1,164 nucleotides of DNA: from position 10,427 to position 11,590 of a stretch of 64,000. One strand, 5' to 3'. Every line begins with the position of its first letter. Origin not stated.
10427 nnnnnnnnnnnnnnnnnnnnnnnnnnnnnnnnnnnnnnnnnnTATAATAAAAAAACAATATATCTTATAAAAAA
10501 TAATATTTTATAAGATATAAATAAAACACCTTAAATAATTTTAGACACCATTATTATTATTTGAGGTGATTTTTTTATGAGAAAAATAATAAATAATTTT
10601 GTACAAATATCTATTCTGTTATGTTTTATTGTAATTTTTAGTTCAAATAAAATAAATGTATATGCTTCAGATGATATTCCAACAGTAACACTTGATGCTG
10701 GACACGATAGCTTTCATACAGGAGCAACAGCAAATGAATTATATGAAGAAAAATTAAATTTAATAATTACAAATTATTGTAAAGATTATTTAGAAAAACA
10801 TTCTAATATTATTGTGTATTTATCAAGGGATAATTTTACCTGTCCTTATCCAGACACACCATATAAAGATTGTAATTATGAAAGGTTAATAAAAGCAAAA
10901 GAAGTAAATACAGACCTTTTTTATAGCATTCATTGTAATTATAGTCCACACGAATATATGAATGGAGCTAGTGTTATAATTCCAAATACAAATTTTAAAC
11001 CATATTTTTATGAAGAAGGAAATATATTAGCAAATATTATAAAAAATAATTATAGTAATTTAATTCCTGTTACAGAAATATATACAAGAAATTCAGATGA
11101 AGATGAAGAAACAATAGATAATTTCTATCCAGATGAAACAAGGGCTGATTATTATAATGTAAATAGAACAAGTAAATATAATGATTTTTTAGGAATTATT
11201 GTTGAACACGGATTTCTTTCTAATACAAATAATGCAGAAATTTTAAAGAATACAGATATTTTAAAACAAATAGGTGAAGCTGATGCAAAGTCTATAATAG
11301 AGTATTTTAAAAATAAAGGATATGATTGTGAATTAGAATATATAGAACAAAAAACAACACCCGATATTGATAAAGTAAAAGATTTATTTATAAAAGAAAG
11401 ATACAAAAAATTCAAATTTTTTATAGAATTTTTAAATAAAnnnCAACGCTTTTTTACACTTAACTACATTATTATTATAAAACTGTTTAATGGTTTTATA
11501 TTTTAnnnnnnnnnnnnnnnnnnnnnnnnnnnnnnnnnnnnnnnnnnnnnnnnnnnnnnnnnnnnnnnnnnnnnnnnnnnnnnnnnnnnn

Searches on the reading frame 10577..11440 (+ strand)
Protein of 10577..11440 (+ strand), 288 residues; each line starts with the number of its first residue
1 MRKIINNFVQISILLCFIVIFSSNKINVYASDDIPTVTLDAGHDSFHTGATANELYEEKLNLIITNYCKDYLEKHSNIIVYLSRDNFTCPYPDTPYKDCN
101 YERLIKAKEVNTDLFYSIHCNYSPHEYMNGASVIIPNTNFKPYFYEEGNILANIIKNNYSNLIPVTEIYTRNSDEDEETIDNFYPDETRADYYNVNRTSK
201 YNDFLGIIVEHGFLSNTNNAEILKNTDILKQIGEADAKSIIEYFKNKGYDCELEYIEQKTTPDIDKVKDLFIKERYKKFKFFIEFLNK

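Call 9: search_protein_families(library=pfam, proteins=[window:10577-11440:+], max_evalue=0.01)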
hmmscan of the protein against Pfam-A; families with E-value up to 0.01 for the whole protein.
window:10577-11440:+ (288 aa): 1 family
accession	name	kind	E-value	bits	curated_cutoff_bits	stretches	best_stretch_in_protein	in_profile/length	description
PF01520.23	Amidase_3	-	2.8e-23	83.3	27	1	37-241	1-173/174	N-acetylmuramoyl-L-alanine amidase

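Call 83: search_solved_structures(query=window:10577-11440:+, max_evalue=0.001, show_alignments=2)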
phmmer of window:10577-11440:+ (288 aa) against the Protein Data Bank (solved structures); distinct sequences matched with E-value up to 0.001: 3.
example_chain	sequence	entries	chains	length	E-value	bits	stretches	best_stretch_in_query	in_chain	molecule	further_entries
3ne8_A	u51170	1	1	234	9e-07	31.7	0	37-134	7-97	N-acetylmuramoyl-l-alanine amidase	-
4bin_A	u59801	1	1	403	0.00053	22.6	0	33-138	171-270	N-ACETYLMURAMOYL-L-ALANINE AMIDASE AMIC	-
4rn7_A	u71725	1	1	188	0.00084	21.9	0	36-122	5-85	N-acetylmuramoyl-L-alanine amidase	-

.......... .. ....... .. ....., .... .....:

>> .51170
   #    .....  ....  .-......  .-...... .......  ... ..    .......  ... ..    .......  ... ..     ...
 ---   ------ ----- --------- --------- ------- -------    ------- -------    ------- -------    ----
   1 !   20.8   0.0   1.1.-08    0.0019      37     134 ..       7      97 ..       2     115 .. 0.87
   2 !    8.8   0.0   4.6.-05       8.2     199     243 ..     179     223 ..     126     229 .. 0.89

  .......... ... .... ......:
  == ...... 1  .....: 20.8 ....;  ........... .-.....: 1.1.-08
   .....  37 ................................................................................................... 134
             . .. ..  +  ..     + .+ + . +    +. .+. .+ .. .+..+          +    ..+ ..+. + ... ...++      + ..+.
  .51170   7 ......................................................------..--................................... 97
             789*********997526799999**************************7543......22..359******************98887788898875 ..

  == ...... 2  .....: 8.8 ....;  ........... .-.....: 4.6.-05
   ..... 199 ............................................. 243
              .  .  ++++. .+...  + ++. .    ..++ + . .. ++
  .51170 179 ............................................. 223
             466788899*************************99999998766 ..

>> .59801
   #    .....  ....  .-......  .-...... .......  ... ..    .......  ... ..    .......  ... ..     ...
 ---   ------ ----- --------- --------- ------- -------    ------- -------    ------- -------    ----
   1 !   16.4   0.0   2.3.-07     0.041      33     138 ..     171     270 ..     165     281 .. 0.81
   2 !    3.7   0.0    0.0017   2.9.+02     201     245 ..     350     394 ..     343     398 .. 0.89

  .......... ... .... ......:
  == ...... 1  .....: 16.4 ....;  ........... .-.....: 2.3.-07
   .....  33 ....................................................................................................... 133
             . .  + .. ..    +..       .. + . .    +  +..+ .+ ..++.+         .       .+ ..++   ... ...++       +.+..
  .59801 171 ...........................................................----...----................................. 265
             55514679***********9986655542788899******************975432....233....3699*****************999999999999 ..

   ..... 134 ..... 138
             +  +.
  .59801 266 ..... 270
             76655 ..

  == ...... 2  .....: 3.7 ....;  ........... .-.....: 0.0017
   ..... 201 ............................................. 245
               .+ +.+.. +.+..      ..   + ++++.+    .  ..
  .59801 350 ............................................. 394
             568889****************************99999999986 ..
